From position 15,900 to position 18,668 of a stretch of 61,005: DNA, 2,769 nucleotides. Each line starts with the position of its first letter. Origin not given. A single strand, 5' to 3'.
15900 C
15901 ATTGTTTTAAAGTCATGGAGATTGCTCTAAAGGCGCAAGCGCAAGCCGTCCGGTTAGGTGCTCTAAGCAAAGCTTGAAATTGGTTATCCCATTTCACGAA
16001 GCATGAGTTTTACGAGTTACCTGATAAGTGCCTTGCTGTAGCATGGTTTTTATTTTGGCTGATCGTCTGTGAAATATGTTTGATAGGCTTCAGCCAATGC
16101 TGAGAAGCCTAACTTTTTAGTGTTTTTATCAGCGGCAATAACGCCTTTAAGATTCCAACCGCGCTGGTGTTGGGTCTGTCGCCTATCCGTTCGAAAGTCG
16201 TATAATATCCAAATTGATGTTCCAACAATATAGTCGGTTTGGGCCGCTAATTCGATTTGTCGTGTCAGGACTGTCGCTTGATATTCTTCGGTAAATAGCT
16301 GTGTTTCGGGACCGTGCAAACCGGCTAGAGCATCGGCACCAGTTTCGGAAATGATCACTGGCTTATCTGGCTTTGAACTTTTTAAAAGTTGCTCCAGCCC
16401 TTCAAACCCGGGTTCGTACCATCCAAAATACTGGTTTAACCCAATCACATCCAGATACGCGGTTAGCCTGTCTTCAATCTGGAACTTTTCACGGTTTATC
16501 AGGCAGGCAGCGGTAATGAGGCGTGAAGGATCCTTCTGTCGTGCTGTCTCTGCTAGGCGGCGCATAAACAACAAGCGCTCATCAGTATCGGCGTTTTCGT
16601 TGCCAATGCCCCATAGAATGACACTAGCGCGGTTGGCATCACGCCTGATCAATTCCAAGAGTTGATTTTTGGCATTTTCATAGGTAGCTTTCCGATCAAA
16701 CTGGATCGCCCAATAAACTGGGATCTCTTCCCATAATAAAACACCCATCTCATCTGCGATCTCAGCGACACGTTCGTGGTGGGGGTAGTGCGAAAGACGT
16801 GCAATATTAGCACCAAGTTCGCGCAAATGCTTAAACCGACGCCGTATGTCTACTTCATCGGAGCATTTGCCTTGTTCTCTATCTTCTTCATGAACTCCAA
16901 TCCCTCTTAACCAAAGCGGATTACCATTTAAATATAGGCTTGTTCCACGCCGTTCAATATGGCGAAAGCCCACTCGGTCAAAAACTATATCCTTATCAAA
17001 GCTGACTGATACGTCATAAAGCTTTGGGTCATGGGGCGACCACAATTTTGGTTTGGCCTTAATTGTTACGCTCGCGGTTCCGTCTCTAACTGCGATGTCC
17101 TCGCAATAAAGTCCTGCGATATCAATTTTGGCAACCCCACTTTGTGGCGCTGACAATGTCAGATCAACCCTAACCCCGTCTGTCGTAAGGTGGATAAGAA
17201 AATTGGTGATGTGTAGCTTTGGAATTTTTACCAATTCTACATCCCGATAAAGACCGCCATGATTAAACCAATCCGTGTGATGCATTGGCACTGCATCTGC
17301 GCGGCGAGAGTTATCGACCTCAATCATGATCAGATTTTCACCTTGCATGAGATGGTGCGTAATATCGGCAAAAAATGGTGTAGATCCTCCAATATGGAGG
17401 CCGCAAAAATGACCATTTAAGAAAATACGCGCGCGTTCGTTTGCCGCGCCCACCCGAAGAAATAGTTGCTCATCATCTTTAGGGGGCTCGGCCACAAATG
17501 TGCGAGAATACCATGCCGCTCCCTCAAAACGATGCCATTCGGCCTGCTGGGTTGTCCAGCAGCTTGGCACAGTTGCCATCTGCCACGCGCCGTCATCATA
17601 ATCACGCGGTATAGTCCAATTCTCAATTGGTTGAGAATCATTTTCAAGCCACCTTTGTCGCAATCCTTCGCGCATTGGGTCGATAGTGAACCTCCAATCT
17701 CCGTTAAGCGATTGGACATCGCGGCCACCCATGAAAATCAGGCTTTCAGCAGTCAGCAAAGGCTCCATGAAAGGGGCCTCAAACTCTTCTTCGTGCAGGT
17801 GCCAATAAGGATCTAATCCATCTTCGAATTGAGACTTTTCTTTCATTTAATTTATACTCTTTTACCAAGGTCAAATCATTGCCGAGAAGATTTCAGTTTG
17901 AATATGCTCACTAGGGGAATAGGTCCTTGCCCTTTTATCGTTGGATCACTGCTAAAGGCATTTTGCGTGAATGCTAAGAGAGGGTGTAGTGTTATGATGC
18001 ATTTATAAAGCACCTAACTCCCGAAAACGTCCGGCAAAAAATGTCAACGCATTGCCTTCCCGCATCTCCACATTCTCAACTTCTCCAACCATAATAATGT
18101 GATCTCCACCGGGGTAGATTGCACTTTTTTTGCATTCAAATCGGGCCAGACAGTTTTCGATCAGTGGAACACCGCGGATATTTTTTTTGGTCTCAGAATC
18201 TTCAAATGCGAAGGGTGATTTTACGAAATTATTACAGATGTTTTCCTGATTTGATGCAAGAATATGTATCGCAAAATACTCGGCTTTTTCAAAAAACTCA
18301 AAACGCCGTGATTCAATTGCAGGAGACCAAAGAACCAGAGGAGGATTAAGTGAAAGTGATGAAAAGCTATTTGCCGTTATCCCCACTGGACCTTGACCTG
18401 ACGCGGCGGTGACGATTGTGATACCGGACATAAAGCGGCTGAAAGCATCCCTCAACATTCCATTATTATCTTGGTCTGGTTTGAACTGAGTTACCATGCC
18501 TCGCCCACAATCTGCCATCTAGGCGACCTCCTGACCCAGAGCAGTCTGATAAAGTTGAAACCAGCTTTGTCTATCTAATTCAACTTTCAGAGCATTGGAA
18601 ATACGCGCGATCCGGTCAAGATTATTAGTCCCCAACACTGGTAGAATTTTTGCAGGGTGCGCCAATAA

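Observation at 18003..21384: SsuD-type monooxygenase / aldo-keto reductase / flavin reductase triad facing a GntR regulator: a sulfoquinovose-monooxygenase (sulfo-SMO)-like desulfonation module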

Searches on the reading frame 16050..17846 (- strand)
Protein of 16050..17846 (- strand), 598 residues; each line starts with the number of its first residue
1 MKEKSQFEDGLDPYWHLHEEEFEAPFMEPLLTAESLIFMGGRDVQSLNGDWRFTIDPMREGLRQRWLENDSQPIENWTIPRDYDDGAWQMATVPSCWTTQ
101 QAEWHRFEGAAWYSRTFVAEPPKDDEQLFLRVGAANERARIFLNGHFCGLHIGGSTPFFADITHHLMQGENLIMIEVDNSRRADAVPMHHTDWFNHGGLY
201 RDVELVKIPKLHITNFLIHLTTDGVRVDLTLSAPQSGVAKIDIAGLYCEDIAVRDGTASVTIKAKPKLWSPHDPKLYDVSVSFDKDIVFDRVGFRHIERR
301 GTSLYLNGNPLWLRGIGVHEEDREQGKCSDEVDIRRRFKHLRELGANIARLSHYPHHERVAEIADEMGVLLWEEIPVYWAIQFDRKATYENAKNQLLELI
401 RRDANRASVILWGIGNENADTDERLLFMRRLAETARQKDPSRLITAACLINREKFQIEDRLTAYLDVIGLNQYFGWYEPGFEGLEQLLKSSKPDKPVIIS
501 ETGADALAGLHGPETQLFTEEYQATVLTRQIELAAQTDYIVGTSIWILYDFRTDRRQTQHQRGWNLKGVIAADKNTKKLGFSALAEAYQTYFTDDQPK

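Call 3: search_protein_families(library=pfam, proteins=[window:16050-17846:-])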
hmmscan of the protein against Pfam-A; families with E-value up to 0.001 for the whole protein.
window:16050-17846:- (598 aa): 5 families
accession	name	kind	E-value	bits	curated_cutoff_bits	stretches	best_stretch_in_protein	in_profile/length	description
PF02836.23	Glyco_hydro_2_C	-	3.6e-39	135.1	21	1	300-577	4-287/302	Glycosyl hydrolases family 2, TIM barrel domain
PF02837.24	Glyco_hydro_2_N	-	6.6e-25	88.4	28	1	45-209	2-169/169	Glycosyl hydrolases family 2, sugar binding domain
PF00703.27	Glyco_hydro_2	-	1.9e-05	25.9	23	1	264-295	73-109/109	Glycosyl hydrolases family 2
PF13364.12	BetaGal_ABD2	-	0.00039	21.6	23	0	85-179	3-108/112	Beta-galactosidase second all-beta domain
PF22666.2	Glyco_hydro_2_N2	-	0.00053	20.5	27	0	102-182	42-122/167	Glycosyl hydrolase 2 galactose-binding domain-like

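Call 4: search_protein_families(library=ncbifam, proteins=[window:16050-17846:-])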
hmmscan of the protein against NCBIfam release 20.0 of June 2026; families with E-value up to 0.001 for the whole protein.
window:16050-17846:- (598 aa): 13 families
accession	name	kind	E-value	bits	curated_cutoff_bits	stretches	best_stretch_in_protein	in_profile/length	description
NF007538.0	PRK10150.1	equivalog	3e-83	280.1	544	1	42-580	10-588/607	beta-glucuronidase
NF050095.1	BetGlucuronLacZ4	equivalog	6.2e-66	222.8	950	2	264-581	241-576/666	beta-glucuronidase LacZ4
NF041462.1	GalA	equivalog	5.8e-47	160.3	900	2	249-554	239-538/763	beta-galactosidase GalA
NF041463.1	GalB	equivalog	1.2e-45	155.7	900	2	257-487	306-549/869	beta-galactosidase GalB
NF052611.1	beta_gal_Bga2A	equivalog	2.3e-43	148.4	999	1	44-450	37-486/1007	beta-galactosidase, LacZ type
NF007074.0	PRK09525.1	subfamily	3.4e-34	117.8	1221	1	43-442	51-483/1027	beta-galactosidase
NF007666.0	PRK10340.1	equivalog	1e-33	116.3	1284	1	112-445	112-473/1030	beta-galactosidase subunit alpha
NF041100.1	betagal_LacZ_Ttogales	equivalog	2.1e-29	101.9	2000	1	29-501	22-510/1090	beta-galactosidase LacZ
NF049877.1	GlucurArabfur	equivalog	5e-27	93.9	1800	1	82-441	391-790/1400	beta-d-glucuronidase/beta-L-arabinofuranosidase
NF049891.1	Bet1-4galacdseBT4156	equivalog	2.2e-24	85.4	1700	1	112-418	80-408/946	exo-beta-1,4-galactosidase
NF049890.1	Bet1-4galacdseBT4151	equivalog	4.7e-21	74.4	1500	1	106-450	104-480/952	exo-beta-1,4-galactosidase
NF045579.1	rhamnoside_JR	domain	1.7e-08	34.7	50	1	76-180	4-111/123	glycosylhydrolase-like jelly roll fold domain-containing protein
NF049897.1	AlphaRhamBT4145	equivalog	4.1e-06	25.1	1300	1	94-180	762-846/897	alpha-L-rhamnosidase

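Call 32: search_solved_structures(query=window:16050-17846:-, show_alignments=1)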
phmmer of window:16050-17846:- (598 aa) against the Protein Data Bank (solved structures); distinct sequences matched with E-value up to 0.001: 132 (the best 60 are shown).
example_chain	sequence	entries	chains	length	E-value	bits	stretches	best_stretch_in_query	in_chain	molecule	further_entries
6ncy_A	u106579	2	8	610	3.7e-169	567.1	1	17-590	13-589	Beta-glucuronidase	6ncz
6d89_C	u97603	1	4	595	3.2e-115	388.9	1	33-589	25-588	Beta-galactosidase/beta-glucuronidase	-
6d1n_A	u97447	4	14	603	1.4e-113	383.5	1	33-589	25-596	Beta-galactosidase/beta-glucuronidase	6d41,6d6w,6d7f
6d8k_A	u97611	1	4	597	4.9e-110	371.8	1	34-592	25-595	Glycosyl hydrolase family 2, sugar binding domain protein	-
7vqm_A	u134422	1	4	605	6.2e-106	358.3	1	42-588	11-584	GH2 beta-galacturonate AqGalA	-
6u7j_A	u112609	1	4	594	1.2e-63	218.6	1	41-582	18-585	Beta-glucuronidase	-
6xxw_A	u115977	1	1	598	1.7e-63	218.1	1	88-578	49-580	Beta-glucuronidase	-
6d50_A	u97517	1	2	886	6.2e-57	196.4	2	261-578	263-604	Glycosyl hydrolases family 2, sugar binding domain protein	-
5uj6_A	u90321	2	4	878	6.8e-57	196.3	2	261-578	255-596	Glycosyl hydrolases family 2, sugar binding domain protein | Beta-galactosidase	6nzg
6d8g_A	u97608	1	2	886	2.6e-56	194.4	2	261-578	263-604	Glycosyl hydrolases family 2, sugar binding domain protein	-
6u7i_A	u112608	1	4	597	4e-56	193.7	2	176-586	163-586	Beta-glucuronidase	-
6eca_A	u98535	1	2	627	8.9e-56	192.6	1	42-581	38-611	Beta-glucuronidase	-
5c70_A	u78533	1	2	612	1.4e-55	192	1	101-577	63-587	Glucuronidase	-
5c71_A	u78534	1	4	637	1e-54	189.1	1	101-577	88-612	Glucuronidase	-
3k46_A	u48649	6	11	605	7.5e-54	186.2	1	42-581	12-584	Beta-glucuronidase | Beta-D-glucuronidase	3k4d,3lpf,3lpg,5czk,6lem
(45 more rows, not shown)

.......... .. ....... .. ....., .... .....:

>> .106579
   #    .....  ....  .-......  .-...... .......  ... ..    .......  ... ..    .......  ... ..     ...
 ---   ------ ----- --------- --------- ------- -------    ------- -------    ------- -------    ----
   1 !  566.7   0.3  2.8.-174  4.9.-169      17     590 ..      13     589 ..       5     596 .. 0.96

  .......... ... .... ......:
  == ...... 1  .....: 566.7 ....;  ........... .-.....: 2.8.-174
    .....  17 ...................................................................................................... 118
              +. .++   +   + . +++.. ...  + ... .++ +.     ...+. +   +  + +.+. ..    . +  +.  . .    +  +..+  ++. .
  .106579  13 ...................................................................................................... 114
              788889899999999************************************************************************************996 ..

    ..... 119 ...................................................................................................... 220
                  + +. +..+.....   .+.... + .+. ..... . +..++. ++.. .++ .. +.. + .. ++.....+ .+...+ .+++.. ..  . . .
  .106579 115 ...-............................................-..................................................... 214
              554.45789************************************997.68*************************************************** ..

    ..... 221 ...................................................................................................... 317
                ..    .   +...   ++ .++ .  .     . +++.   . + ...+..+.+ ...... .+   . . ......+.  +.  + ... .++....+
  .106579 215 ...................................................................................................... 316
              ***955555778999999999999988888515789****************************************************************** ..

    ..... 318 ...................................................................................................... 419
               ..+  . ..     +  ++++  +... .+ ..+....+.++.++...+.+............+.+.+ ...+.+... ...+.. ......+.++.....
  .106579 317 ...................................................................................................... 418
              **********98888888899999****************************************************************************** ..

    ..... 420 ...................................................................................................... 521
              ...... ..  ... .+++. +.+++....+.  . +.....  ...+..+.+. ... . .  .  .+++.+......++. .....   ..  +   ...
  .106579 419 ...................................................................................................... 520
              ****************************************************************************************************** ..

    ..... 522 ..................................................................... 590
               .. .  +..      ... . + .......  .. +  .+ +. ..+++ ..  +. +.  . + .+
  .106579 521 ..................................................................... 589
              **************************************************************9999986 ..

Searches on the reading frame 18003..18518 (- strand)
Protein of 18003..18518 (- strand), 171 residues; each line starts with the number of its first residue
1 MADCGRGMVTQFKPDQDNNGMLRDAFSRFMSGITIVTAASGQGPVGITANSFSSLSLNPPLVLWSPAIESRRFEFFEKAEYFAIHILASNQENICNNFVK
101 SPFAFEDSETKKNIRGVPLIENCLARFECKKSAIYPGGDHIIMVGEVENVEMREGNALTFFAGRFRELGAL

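Call 3: search_protein_families(library=pfam, proteins=[window:18003-18518:-])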
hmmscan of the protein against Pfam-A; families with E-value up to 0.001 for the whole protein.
window:18003-18518:- (171 aa): 1 family
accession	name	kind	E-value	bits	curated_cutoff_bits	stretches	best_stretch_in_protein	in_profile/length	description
PF01613.24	Flavin_Reduct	-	1.8e-36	126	27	1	26-168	1-152/153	Flavin reductase like domain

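Call 4: search_protein_families(library=ncbifam, proteins=[window:18003-18518:-])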
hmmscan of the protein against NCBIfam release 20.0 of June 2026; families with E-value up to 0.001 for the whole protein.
window:18003-18518:- (171 aa): 8 families
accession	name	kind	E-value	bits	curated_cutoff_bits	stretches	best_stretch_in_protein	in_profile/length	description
NF052639.1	FlvnRedFerAPor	equivalog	7.2e-53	178.5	260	1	20-167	5-154/158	flavin reductase FerA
NF045919.1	HphnlacHdxRed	equivalog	3.7e-35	121.5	340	1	22-160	10-150/309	p-hydroxyphenylacetate 3-hydroxylase reductase component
NF042921.1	HpaC_Thermus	equivalog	1.8e-31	109.1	200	1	21-168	4-149/150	4-hydroxyphenylacetate 3-monooxygenase reductase subunit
NF045630.1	monooxsub_HsaB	equivalog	1.3e-30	106.6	230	1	21-166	9-157/186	3-hydroxy-9,10-secoandrosta-1,3,5(10)-triene-9,17-dione monooxygenase reductase subunit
NF045733.1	StyMonoxStyB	equivalog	6.6e-25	87.8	200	1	22-166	4-147/150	styrene monooxygenase NADH-dependent flavin reductase subunit StyB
TIGR03615.1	RutF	equivalog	1.5e-14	54.3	254.75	1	22-167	6-155/156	NADH-dependent FMN reductase RutF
TIGR02296.1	HpaC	equivalog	1.3e-13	51.2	205.95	1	23-168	2-153/154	4-hydroxyphenylacetate 3-monooxygenase, reductase component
NF012030.0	PRK15486.1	equivalog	2.3e-09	37.2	315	1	21-166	9-160/170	4-hydroxyphenylacetate 3-monooxygenase reductase subunit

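Call 7: search_solved_structures(query=window:18003-18518:-)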
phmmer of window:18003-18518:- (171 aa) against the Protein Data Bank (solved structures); distinct sequences matched with E-value up to 0.001: 20.
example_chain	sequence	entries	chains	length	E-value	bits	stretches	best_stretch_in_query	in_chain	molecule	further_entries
4xhy_A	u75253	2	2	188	5.1e-35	123.7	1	12-167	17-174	Flavin reductase domain protein, FMN-binding protein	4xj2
5zc2_B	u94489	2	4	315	5.6e-27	97.6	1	22-163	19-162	p-hydroxyphenylacetate 3-hydroxylase, reductase component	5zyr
3rh7_A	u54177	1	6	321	1.4e-25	93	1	20-163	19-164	Hypothetical oxidoreductase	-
1rz0_A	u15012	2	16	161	4.4e-23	84.9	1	20-168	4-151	phenol 2-hydroxylase component B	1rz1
4l82_A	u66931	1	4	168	7.3e-23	84.2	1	21-154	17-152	RifeA.00250.a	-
3nfw_A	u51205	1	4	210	1.3e-21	80.1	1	21-166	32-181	Flavin reductase-like, FMN-binding protein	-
2ecr_A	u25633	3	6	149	2e-21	79.5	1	22-168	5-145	flavin reductase component (HpaC) of 4-hydroxyphenylacetate 3-monooxygenase | flavin reductase (HpaC) of 4-hydroxyphenylacetate 3-monooxygnease | flavin reducta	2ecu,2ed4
4r82_A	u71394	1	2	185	7.2e-20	74.5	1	18-168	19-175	Oxidoreductase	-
4hx6_A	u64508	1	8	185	7.2e-20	74.4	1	18-168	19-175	Oxidoreductase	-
5cho_A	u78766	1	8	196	2.9e-19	72.5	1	19-168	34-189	Flavin reductase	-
2d36_A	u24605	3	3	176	6.9e-14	55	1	22-155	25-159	hypothetical NADH-dependent FMN oxidoreductase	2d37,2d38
4f07_A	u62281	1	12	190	5.1e-13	52.2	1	18-166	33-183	Styrene monooxygenase component 2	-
2r0x_A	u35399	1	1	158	1e-11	47.9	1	21-159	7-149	Possible flavin reductase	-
9fd4_A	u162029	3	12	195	1.6e-11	47.3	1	22-161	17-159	Flavin reductase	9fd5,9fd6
3pft_A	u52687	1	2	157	5.8e-11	45.5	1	21-170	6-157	Flavin reductase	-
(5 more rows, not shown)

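Call 65: search_dna_similar(query=window:18003-18518:-, collection=plasmids, mode=protein, max_rows=12)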
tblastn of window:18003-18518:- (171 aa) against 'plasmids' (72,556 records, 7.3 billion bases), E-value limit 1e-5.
Records with a match: 590; places in all: 810; records where one place covers at least 80% of the query: 564.
Best place of each record, by identity: <60% 590.
By first word of the organism name: Rhizobium 156; Sinorhizobium 94; Streptomyces 53; Rhodococcus 28; Leisingera 18; Acinetobacter 16; Agrobacterium 13; Burkholderia 13; Shinella 13; Paraburkholderia 11; and 69 more.
By predicted mobility (MOB-suite, as given by PLSDB): non-mobilizable 343; conjugative 168; mobilizable 79.
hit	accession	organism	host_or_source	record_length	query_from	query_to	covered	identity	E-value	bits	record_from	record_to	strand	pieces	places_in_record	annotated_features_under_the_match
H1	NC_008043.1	Ruegeria sp. TM1040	-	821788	5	170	97%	54.5%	2e-42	157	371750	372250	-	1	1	flavin reductase family protein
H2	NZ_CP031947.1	Ruegeria sp. AD91A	-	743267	1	169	99%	46.2%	5e-36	138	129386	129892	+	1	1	flavin reductase family protein | aldo/keto reductase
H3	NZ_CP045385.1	Ruegeria sp. THAF33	pure culture,Surface of a polyethylene ...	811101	1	171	100%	45.6%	1e-35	137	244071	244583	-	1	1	flavin reductase family protein | aldo/keto reductase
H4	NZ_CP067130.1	Paracoccus seriniphilus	cell culture,washing water of Bugula ...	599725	12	164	89%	49.0%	7e-31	124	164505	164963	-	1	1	flavin reductase family protein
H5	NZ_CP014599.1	Salipiger sp. CCB-MM3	mangrove soil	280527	6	164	93%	46.7%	4e-30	122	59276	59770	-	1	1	flavin reductase family protein | aldo/keto reductase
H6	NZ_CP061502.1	Roseicitreum antarcticum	Intertidal sediment,Sandy intertidal ...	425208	1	170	99%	43.5%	7e-27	112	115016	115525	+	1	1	flavin reductase family protein | aldo/keto reductase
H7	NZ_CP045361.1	Roseivivax sp. THAF40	pure culture,Surface of a polyethylene ...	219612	1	170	99%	41.8%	2e-25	108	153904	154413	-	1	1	flavin reductase family protein | aldo/keto reductase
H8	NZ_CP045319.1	Roseivivax sp. THAF197b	pure culture,Surface of a polyethylene ...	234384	1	170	99%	41.8%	2e-25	108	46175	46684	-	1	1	flavin reductase family protein | aldo/keto reductase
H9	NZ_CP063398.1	Rhizobium sp. SL42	Amphicarpaea bracteata,Whole ...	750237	3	165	95%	43.6%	1e-27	114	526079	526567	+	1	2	flavin reductase family protein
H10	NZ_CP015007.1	Aminobacter aminovorans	cell culture,soil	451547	1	165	96%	42.9%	6e-19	90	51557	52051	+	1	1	flavin reductase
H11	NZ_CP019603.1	Croceicoccus marinus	-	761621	18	165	87%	46.3%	1e-24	106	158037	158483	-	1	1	flavin reductase family protein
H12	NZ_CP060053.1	Croceicoccus marinus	prokaryote,marine sediment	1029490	18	165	87%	46.3%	1e-24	106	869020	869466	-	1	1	none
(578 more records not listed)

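Call 66: get_annotated_region(hit=H1, flank=8000)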
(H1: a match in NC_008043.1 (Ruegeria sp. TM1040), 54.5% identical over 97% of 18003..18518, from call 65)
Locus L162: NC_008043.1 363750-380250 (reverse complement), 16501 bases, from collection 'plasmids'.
description: Ruegeria sp. TM1040 megaplasmid, complete sequence
organism: Ruegeria sp. TM1040 (NCBI taxid 292414)
taxonomy: Bacteria; Pseudomonadota; Alphaproteobacteria; Rhodobacterales; Roseobacteraceae; Ruegeria; Ruegeria sp. TM1040
host: -; source: -; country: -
typing (MOB-suite, as given by PLSDB): non-mobilizable
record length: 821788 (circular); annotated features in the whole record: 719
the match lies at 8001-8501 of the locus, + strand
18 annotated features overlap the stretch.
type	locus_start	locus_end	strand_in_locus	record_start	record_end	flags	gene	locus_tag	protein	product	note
CDS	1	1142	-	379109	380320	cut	-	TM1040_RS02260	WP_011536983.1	fumarylacetoacetate hydrolase family protein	-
CDS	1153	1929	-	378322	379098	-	-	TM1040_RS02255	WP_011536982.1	MipA/OmpV family protein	-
CDS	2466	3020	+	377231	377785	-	-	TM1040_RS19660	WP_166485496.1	LytTR family DNA-binding domain-containing protein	-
CDS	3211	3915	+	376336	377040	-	-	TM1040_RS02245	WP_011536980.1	VIT family protein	-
CDS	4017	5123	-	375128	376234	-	-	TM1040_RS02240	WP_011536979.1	Gfo/Idh/MocA family oxidoreductase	-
CDS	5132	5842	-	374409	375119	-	-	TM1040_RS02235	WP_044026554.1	GntR family transcriptional regulator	-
CDS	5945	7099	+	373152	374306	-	-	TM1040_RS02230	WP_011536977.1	LLM class flavin-dependent oxidoreductase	-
CDS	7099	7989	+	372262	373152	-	-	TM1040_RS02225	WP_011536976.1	aldo/keto reductase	-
CDS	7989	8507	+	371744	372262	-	-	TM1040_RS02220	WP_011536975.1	flavin reductase family protein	-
CDS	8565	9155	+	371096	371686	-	-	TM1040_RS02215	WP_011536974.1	TRAP transporter small permease subunit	-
CDS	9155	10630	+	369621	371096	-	-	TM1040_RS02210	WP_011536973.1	TRAP transporter large permease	GO:0008643 - carbohydrate transport [Evidence IEA]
CDS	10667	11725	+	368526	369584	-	dctP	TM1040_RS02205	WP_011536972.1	TRAP transporter substrate-binding protein DctP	GO:0055085 - transmembrane transport [Evidence IEA]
CDS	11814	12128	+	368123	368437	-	-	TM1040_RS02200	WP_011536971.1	Dabb family protein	-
CDS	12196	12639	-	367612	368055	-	-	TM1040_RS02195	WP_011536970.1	tetratricopeptide repeat protein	-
CDS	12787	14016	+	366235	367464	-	-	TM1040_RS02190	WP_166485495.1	cytochrome c peroxidase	-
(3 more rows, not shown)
